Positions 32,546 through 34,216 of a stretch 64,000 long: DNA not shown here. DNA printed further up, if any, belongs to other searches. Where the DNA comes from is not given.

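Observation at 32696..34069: ValRS-derived ORF with erased catalytic and editing motifs occupies the conserved valS slot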

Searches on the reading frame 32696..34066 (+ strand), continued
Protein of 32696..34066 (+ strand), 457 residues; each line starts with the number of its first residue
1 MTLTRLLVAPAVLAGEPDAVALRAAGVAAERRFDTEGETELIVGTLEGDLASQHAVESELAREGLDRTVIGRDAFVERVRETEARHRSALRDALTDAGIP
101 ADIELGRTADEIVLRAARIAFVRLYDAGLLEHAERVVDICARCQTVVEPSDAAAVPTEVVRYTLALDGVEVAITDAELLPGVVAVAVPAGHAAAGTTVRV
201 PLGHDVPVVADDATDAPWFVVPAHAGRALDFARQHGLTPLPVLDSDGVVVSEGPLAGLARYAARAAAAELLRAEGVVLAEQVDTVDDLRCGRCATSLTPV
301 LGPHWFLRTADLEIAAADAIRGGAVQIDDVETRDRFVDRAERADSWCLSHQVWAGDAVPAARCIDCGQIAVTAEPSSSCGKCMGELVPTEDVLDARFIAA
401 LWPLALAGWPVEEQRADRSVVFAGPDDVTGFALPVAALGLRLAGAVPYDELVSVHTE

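Call 49: find_homologous_proteins(query=P0164, max_evalue=1e-50)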
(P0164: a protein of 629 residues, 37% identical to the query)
Query P0164 (629 aa): 8000 proteins with E <= 1e-50 among 8000 candidates; the best 120 are listed.
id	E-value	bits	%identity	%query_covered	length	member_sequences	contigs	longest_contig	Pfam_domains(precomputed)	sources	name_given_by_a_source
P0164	0.0e+0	1490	100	100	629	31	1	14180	PF09334.18,PF13603.13,PF00133.29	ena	-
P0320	0.0e+0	1408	98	96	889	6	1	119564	PF09334.18,PF08264.20,PF13603.13,PF00133.29,PF10458.15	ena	-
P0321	0.0e+0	1407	99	96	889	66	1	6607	PF09334.18,PF08264.20,PF13603.13,PF00133.29,PF10458.15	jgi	jgi:valyl-tRNA synthetase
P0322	0.0e+0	1376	96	96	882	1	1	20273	PF09334.18,PF08264.20,PF13603.13,PF00133.29,PF10458.15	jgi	jgi:valyl-tRNA synthetase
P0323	0.0e+0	1365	96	96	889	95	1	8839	PF09334.18,PF08264.20,PF13603.13,PF00133.29,PF10458.15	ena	-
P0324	0.0e+0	1365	95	96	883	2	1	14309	PF09334.18,PF08264.20,PF13603.13,PF00133.29,PF10458.15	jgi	jgi:valyl-tRNA synthetase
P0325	0.0e+0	1364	95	96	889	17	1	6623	PF09334.18,PF08264.20,PF13603.13,PF00133.29,PF10458.15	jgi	-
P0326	0.0e+0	1341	94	96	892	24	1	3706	PF09334.18,PF08264.20,PF13603.13,PF00133.29,PF10458.15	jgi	-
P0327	0.0e+0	1340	94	96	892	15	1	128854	PF09334.18,PF08264.20,PF13603.13,PF00133.29,PF10458.15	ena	-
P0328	0.0e+0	1327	95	93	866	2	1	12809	PF09334.18,PF08264.20,PF13603.13,PF00133.29,PF10458.15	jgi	jgi:valyl-tRNA synthetase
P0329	0.0e+0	1323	92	96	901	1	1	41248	PF09334.18,PF08264.20,PF13603.13,PF00133.29,PF10458.15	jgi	jgi:valyl-tRNA synthetase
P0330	0.0e+0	1318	91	96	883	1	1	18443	PF09334.18,PF08264.20,PF13603.13,PF00133.29,PF10458.15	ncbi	-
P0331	0.0e+0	1314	92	96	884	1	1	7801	PF09334.18,PF08264.20,PF13603.13,PF00133.29,PF10458.15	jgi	jgi:valyl-tRNA synthetase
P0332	0.0e+0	1314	94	93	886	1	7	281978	PF09334.18,PF08264.20,PF13603.13,PF00133.29,PF10458.15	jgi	jgi:valyl-tRNA synthetase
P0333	0.0e+0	1310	91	96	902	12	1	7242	PF09334.18,PF08264.20,PF13603.13,PF00133.29,PF10458.15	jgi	jgi:valyl-tRNA synthetase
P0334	0.0e+0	1309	91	97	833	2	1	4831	PF09334.18,PF08264.20,PF13603.13,PF00133.29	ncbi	ncbi:MAG TPA: valine--tRNA ligase, partial [Streptosporangiaceae bacterium]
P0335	0.0e+0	1304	92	95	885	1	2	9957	PF09334.18,PF08264.20,PF13603.13,PF00133.29,PF10458.15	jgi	jgi:valyl-tRNA synthetase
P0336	0.0e+0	1303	91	96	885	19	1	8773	PF09334.18,PF08264.20,PF13603.13,PF00133.29,PF10458.15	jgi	-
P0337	0.0e+0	1302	91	96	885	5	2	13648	PF09334.18,PF08264.20,PF13603.13,PF00133.29,PF10458.15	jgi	jgi:valyl-tRNA synthetase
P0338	0.0e+0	1301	92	95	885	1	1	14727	PF09334.18,PF08264.20,PF13603.13,PF00133.29,PF10458.15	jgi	jgi:valyl-tRNA synthetase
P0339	0.0e+0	1300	91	96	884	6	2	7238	PF09334.18,PF08264.20,PF13603.13,PF00133.29,PF10458.15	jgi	jgi:valyl-tRNA synthetase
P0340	0.0e+0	1296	91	96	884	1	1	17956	PF09334.18,PF08264.20,PF13603.13,PF00133.29,PF10458.15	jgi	jgi:valyl-tRNA synthetase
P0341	0.0e+0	1296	91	96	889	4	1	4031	PF09334.18,PF08264.20,PF13603.13,PF00133.29,PF10458.15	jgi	jgi:valyl-tRNA synthetase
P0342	0.0e+0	1290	90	96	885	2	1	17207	PF09334.18,PF08264.20,PF13603.13,PF00133.29,PF10458.15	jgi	jgi:valyl-tRNA synthetase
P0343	0.0e+0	1285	89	96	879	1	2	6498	PF09334.18,PF08264.20,PF13603.13,PF00133.29,PF10458.15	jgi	-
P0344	0.0e+0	1284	89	96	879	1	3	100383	PF09334.18,PF08264.20,PF13603.13,PF00133.29,PF10458.15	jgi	-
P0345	0.0e+0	1284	89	96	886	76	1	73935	PF09334.18,PF08264.20,PF13603.13,PF00133.29,PF10458.15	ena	-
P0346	0.0e+0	1283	89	97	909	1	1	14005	PF09334.18,PF08264.20,PF13603.13,PF00133.29,PF10458.15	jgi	jgi:valyl-tRNA synthetase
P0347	0.0e+0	1279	88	96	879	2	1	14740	PF09334.18,PF08264.20,PF13603.13,PF00133.29,PF10458.15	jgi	jgi:valyl-tRNA synthetase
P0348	0.0e+0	1278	89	96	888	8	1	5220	PF09334.18,PF08264.20,PF13603.13,PF00133.29,PF10458.15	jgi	jgi:valyl-tRNA synthetase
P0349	0.0e+0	1277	89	94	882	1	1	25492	PF09334.18,PF08264.20,PF13603.13,PF00133.29,PF10458.15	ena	-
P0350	0.0e+0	1275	89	96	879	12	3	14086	PF09334.18,PF08264.20,PF13603.13,PF00133.29,PF10458.15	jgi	jgi:valyl-tRNA synthetase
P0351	0.0e+0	1274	89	96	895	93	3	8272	PF09334.18,PF08264.20,PF13603.13,PF00133.29,PF10458.15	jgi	jgi:valyl-tRNA synthetase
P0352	0.0e+0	1274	92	93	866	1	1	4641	PF09334.18,PF08264.20,PF13603.13,PF00133.29,PF10458.15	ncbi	-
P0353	0.0e+0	1274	89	96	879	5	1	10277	PF09334.18,PF08264.20,PF13603.13,PF00133.29,PF10458.15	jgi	jgi:valyl-tRNA synthetase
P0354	0.0e+0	1274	89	96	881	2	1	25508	PF09334.18,PF08264.20,PF13603.13,PF00133.29,PF10458.15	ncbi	ncbi:MAG: valine--tRNA ligase [Gemmatimonadota bacterium]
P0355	0.0e+0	1272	89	96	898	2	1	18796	PF09334.18,PF08264.20,PF13603.13,PF00133.29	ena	-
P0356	0.0e+0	1272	89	96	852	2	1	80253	PF09334.18,PF08264.20,PF13603.13,PF00133.29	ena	-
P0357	0.0e+0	1272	89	96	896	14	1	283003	PF09334.18,PF08264.20,PF13603.13,PF00133.29,PF10458.15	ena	-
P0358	0.0e+0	1272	92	92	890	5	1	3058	PF09334.18,PF08264.20,PF13603.13,PF00133.29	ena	-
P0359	0.0e+0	1270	89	96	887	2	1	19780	PF09334.18,PF08264.20,PF13603.13,PF00133.29,PF10458.15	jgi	jgi:valyl-tRNA synthetase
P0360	0.0e+0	1270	92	92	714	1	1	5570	PF09334.18,PF08264.20,PF13603.13,PF00133.29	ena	-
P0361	0.0e+0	1268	89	95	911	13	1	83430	PF09334.18,PF08264.20,PF13603.13,PF00133.29,PF10458.15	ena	-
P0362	0.0e+0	1268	89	96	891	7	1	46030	PF09334.18,PF08264.20,PF13603.13,PF00133.29,PF10458.15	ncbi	-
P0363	0.0e+0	1268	89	95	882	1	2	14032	PF09334.18,PF08264.20,PF13603.13,PF00133.29,PF10458.15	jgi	-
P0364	0.0e+0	1268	92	93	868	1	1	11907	PF09334.18,PF08264.20,PF13603.13,PF00133.29,PF10458.15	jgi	jgi:valyl-tRNA synthetase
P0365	0.0e+0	1267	88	96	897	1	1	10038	PF09334.18,PF08264.20,PF13603.13,PF00133.29,PF10458.15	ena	-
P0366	0.0e+0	1264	90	96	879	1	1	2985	PF09334.18,PF08264.20,PF13603.13,PF00133.29,PF10458.15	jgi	jgi:valyl-tRNA synthetase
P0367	0.0e+0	1263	89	95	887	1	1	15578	PF09334.18,PF08264.20,PF13603.13,PF00133.29,PF10458.15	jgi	jgi:valyl-tRNA synthetase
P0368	0.0e+0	1262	91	93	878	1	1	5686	PF09334.18,PF08264.20,PF13603.13,PF00133.29,PF10458.15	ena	-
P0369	0.0e+0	1260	87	96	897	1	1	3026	PF09334.18,PF08264.20,PF13603.13,PF00133.29,PF10458.15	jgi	jgi:valyl-tRNA synthetase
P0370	0.0e+0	1259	87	96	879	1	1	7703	PF09334.18,PF08264.20,PF13603.13,PF00133.29,PF10458.15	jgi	jgi:valyl-tRNA synthetase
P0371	0.0e+0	1255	88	96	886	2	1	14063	PF09334.18,PF08264.20,PF13603.13,PF00133.29,PF10458.15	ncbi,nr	ncbi:MAG: valine--tRNA ligase [Actinobacteria bacterium]|nr:valine--tRNA ligase [Actinomycetota bact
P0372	0.0e+0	1255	88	96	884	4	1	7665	PF09334.18,PF08264.20,PF13603.13,PF00133.29,PF10458.15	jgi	jgi:valyl-tRNA synthetase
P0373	0.0e+0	1255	89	95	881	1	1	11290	PF09334.18,PF08264.20,PF13603.13,PF00133.29,PF10458.15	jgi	jgi:valyl-tRNA synthetase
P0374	0.0e+0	1252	87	96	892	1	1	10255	PF09334.18,PF08264.20,PF13603.13,PF00133.29,PF10458.15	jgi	jgi:valyl-tRNA synthetase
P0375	0.0e+0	1252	88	96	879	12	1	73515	PF09334.18,PF08264.20,PF13603.13,PF00133.29,PF10458.15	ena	-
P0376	0.0e+0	1249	89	95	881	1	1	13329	PF09334.18,PF08264.20,PF13603.13,PF00133.29,PF10458.15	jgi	jgi:valyl-tRNA synthetase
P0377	0.0e+0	1249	87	96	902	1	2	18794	PF09334.18,PF08264.20,PF13603.13,PF00133.29,PF10458.15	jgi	jgi:valyl-tRNA synthetase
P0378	0.0e+0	1245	88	94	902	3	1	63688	PF09334.18,PF08264.20,PF13603.13,PF00133.29,PF10458.15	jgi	-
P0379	0.0e+0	1243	87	96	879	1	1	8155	PF09334.18,PF08264.20,PF13603.13,PF00133.29,PF10458.15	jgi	jgi:valyl-tRNA synthetase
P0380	0.0e+0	1243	87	96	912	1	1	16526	PF09334.18,PF08264.20,PF13603.13,PF00133.29,PF10458.15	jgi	jgi:valyl-tRNA synthetase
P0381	0.0e+0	1241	89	93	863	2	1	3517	PF09334.18,PF08264.20,PF13603.13,PF00133.29,PF10458.15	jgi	jgi:valyl-tRNA synthetase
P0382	0.0e+0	1241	88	95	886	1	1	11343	PF09334.18,PF08264.20,PF13603.13,PF00133.29,PF10458.15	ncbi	-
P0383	0.0e+0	1239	87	95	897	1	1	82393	PF09334.18,PF08264.20,PF13603.13,PF00133.29,PF10458.15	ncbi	ncbi:MAG TPA: valine--tRNA ligase [Streptosporangiaceae bacterium]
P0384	0.0e+0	1239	87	96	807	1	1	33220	PF09334.18,PF08264.20,PF13603.13,PF00133.29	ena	-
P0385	0.0e+0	1239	87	95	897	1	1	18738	PF09334.18,PF08264.20,PF13603.13,PF00133.29,PF10458.15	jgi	jgi:valyl-tRNA synthetase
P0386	0.0e+0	1239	86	96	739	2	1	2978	PF09334.18,PF08264.20,PF13603.13,PF00133.29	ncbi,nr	ncbi:MAG: valine--tRNA ligase, partial [Actinobacteria bacterium]|nr:valine--tRNA ligase [Actinomyce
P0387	0.0e+0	1238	87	96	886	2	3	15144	PF09334.18,PF08264.20,PF13603.13,PF00133.29,PF10458.15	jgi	jgi:valyl-tRNA synthetase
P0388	0.0e+0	1236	86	98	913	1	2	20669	PF09334.18,PF08264.20,PF13603.13,PF00133.29,PF10458.15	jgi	jgi:valyl-tRNA synthetase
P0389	0.0e+0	1235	86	96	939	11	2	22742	PF09334.18,PF08264.20,PF13603.13,PF00133.29,PF10458.15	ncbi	-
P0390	0.0e+0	1235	86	96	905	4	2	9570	PF09334.18,PF08264.20,PF13603.13,PF00133.29,PF10458.15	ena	-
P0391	0.0e+0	1234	87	94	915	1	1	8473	PF09334.18,PF08264.20,PF13603.13,PF00133.29,PF10458.15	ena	-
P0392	0.0e+0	1234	87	94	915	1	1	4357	PF09334.18,PF08264.20,PF13603.13,PF00133.29,PF10458.15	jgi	jgi:valyl-tRNA synthetase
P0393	0.0e+0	1234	87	94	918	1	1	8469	PF09334.18,PF08264.20,PF13603.13,PF00133.29,PF10458.15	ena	-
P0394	0.0e+0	1234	87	94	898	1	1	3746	PF09334.18,PF08264.20,PF13603.13,PF00133.29,PF10458.15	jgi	jgi:valyl-tRNA synthetase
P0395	0.0e+0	1234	87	94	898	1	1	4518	PF09334.18,PF08264.20,PF13603.13,PF00133.29,PF10458.15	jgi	jgi:valyl-tRNA synthetase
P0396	0.0e+0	1234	86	96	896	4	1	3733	PF09334.18,PF08264.20,PF13603.13,PF00133.29,PF10458.15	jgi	jgi:valyl-tRNA synthetase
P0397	0.0e+0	1234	87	94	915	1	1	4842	PF09334.18,PF08264.20,PF13603.13,PF00133.29,PF10458.15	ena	-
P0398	0.0e+0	1233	87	94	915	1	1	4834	PF09334.18,PF08264.20,PF13603.13,PF00133.29,PF10458.15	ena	-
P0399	0.0e+0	1233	87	94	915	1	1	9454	PF09334.18,PF08264.20,PF13603.13,PF00133.29,PF10458.15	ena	-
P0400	0.0e+0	1233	86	96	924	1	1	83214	PF09334.18,PF08264.20,PF13603.13,PF00133.29,PF10458.15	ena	-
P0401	0.0e+0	1232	87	94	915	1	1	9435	PF09334.18,PF08264.20,PF13603.13,PF00133.29,PF10458.15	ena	-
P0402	0.0e+0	1232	87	94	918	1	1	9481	PF09334.18,PF08264.20,PF13603.13,PF00133.29,PF10458.15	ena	-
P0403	0.0e+0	1231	86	96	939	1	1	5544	PF09334.18,PF08264.20,PF13603.13,PF00133.29,PF10458.15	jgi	jgi:valyl-tRNA synthetase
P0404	0.0e+0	1229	88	93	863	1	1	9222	PF09334.18,PF08264.20,PF13603.13,PF00133.29,PF10458.15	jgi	jgi:valyl-tRNA synthetase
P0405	0.0e+0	1228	86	96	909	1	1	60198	PF09334.18,PF08264.20,PF13603.13,PF00133.29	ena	-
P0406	0.0e+0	1227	86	96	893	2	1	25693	PF09334.18,PF08264.20,PF13603.13,PF00133.29,PF10458.15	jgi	jgi:valyl-tRNA synthetase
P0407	0.0e+0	1226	86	95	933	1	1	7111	PF09334.18,PF08264.20,PF13603.13,PF00133.29,PF10458.15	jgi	jgi:valyl-tRNA synthetase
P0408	0.0e+0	1226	86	96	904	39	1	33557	PF09334.18,PF08264.20,PF13603.13,PF00133.29,PF10458.15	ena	-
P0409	0.0e+0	1225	89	93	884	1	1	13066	PF09334.18,PF08264.20,PF13603.13,PF00133.29,PF10458.15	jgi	-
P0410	0.0e+0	1225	86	95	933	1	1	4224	PF09334.18,PF08264.20,PF13603.13,PF00133.29,PF10458.15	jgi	jgi:valyl-tRNA synthetase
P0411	0.0e+0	1225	85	97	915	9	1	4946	PF09334.18,PF08264.20,PF13603.13,PF00133.29,PF10458.15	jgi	jgi:valyl-tRNA synthetase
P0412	0.0e+0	1225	86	95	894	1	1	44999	PF09334.18,PF08264.20,PF13603.13,PF00133.29,PF10458.15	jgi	jgi:valyl-tRNA synthetase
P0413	0.0e+0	1225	86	95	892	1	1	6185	PF09334.18,PF08264.20,PF13603.13,PF00133.29,PF10458.15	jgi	jgi:valyl-tRNA synthetase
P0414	0.0e+0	1225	87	93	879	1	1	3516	PF09334.18,PF08264.20,PF13603.13,PF00133.29,PF10458.15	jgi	jgi:valyl-tRNA synthetase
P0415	0.0e+0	1224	85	96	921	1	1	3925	PF09334.18,PF08264.20,PF13603.13,PF00133.29,PF10458.15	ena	-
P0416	0.0e+0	1224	86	95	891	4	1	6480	PF09334.18,PF08264.20,PF13603.13,PF00133.29,PF10458.15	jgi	jgi:valyl-tRNA synthetase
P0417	0.0e+0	1224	87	94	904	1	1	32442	PF09334.18,PF08264.20,PF13603.13,PF00133.29,PF10458.15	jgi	jgi:valyl-tRNA synthetase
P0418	0.0e+0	1224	85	95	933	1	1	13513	PF09334.18,PF08264.20,PF13603.13,PF00133.29,PF10458.15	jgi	jgi:valyl-tRNA synthetase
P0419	0.0e+0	1224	85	96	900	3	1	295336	PF09334.18,PF08264.20,PF13603.13,PF00133.29,PF10458.15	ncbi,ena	-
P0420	0.0e+0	1223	85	96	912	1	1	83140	PF09334.18,PF08264.20,PF13603.13,PF00133.29,PF10458.15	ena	-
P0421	0.0e+0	1223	86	96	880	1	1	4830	PF09334.18,PF08264.20,PF13603.13,PF00133.29,PF10458.15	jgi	-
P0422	0.0e+0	1223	85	96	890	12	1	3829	PF09334.18,PF08264.20,PF13603.13,PF00133.29,PF10458.15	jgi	jgi:valyl-tRNA synthetase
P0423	0.0e+0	1223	88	93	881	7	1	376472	PF09334.18,PF08264.20,PF13603.13,PF00133.29,PF10458.15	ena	-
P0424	0.0e+0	1222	85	96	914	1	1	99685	PF09334.18,PF08264.20,PF13603.13,PF00133.29,PF10458.15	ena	-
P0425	0.0e+0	1222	85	96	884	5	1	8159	PF09334.18,PF08264.20,PF13603.13,PF00133.29,PF10458.15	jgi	jgi:valyl-tRNA synthetase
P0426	0.0e+0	1222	86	95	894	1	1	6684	PF09334.18,PF08264.20,PF13603.13,PF00133.29,PF10458.15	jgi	jgi:valyl-tRNA synthetase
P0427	0.0e+0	1222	86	95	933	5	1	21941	PF09334.18,PF08264.20,PF13603.13,PF00133.29,PF10458.15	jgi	jgi:valyl-tRNA synthetase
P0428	0.0e+0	1222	85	95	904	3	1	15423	PF09334.18,PF08264.20,PF13603.13,PF00133.29,PF10458.15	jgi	jgi:valyl-tRNA synthetase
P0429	0.0e+0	1222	85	97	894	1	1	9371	PF09334.18,PF08264.20,PF13603.13,PF00133.29,PF10458.15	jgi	jgi:valyl-tRNA synthetase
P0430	0.0e+0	1221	85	96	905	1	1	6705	PF09334.18,PF08264.20,PF13603.13,PF00133.29,PF10458.15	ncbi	-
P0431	0.0e+0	1221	85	96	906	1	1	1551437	PF09334.18,PF08264.20,PF13603.13,PF00133.29,PF10458.15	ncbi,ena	-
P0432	0.0e+0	1220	88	93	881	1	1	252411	PF09334.18,PF08264.20,PF13603.13,PF00133.29,PF10458.15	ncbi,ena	-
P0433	0.0e+0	1220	86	95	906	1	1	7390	PF09334.18,PF08264.20,PF13603.13,PF00133.29,PF10458.15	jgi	jgi:valyl-tRNA synthetase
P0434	0.0e+0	1220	87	93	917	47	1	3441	PF09334.18,PF08264.20,PF13603.13,PF00133.29,PF10458.15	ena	-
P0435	0.0e+0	1220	86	95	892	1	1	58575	PF09334.18,PF08264.20,PF13603.13,PF00133.29,PF10458.15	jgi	jgi:valyl-tRNA synthetase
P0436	0.0e+0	1220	85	96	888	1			PF09334.18,PF08264.20,PF13603.13,PF00133.29,PF10458.15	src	-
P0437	0.0e+0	1219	85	94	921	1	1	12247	PF09334.18,PF08264.20,PF13603.13,PF00133.29,PF10458.15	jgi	jgi:valyl-tRNA synthetase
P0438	0.0e+0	1219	86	95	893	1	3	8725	PF09334.18,PF08264.20,PF13603.13,PF00133.29,PF10458.15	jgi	jgi:valyl-tRNA synthetase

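Call 56: search_protein_families(library=pfam, proteins=[P0036, P0060, P0073, P0125, P0162, P0149, P0159], max_evalue=0.1)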
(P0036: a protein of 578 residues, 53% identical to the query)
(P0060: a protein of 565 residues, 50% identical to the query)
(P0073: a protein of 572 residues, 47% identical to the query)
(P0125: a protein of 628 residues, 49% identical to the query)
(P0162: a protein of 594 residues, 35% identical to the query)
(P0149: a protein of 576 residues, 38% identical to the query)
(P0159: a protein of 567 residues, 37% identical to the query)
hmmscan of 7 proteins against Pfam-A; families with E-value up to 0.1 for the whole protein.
P0036 (578 aa): 2 families
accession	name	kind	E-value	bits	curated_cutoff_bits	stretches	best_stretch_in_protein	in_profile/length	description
PF00133.28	tRNA-synt_1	-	5.8e-34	118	22.7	1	4-471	24-367/414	tRNA synthetases class I (I, L, M and V)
PF17283.8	Zn_ribbon_SprT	-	0.0062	17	28.1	0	371-398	4-35/38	SprT-like zinc ribbon domain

P0060 (565 aa): 2 families
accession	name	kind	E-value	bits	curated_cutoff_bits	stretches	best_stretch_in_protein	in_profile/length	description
PF00133.28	tRNA-synt_1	-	8.5e-32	110.9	22.7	2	9-370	29-245/414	tRNA synthetases class I (I, L, M and V)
PF05157.20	MshEN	-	0.0017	18.7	23.1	1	216-266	3-50/90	MshEN domain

P0073 (572 aa): 3 families
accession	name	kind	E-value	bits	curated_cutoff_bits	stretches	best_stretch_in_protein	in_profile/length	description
PF00133.28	tRNA-synt_1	-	6.3e-27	94.8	22.7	1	14-469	30-370/414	tRNA synthetases class I (I, L, M and V)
PF23470.1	Zn_ribbon_PF0610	-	0.047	13.9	26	0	369-392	3-27/39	PF0610 rubredoxin-like zinc beta-ribbon domain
PF06221.18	zf-C2HC5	-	0.071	13.6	25.8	0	368-396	18-47/54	Putative zinc finger motif, C2HC5-type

P0125 (628 aa): 2 families
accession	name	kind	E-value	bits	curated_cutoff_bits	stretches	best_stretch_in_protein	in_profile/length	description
PF00133.28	tRNA-synt_1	-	4.8e-26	91.9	22.7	1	2-460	36-366/414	tRNA synthetases class I (I, L, M and V)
PF21349.2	RUBY_RBDX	-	0.005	16.7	26.5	0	365-384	3-22/30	Rubrerythrin, rubredoxin-like domain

P0162 (594 aa): 3 families
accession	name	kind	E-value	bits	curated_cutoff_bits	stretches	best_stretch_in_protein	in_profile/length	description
PF00133.28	tRNA-synt_1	-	1e-14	54.6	22.7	1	7-465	27-365/414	tRNA synthetases class I (I, L, M and V)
PF04686.18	SsgA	-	0.0022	18.3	25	0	223-257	19-53/98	Streptomyces sporulation and cell division protein, SsgA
PF23458.2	DUF7130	-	0.04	14.2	35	0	360-389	48-78/89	Domain of unknown function (DUF7130)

P0149 (576 aa): 1 family
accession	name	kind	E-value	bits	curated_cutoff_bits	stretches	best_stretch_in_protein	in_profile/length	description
PF00133.28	tRNA-synt_1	-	7.6e-10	38.6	22.7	1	118-458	143-365/414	tRNA synthetases class I (I, L, M and V)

P0159 (567 aa): 2 families
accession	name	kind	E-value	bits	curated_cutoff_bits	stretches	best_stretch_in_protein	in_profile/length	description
PF00133.28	tRNA-synt_1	-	3.2e-05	23.3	22.7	1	97-358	132-245/414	tRNA synthetases class I (I, L, M and V)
PF12773.13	DZR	-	0.063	13.9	27.3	0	359-379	25-44/45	Double zinc ribbon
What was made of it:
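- Tried and rejected: Pfam finds nothing (call 56).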
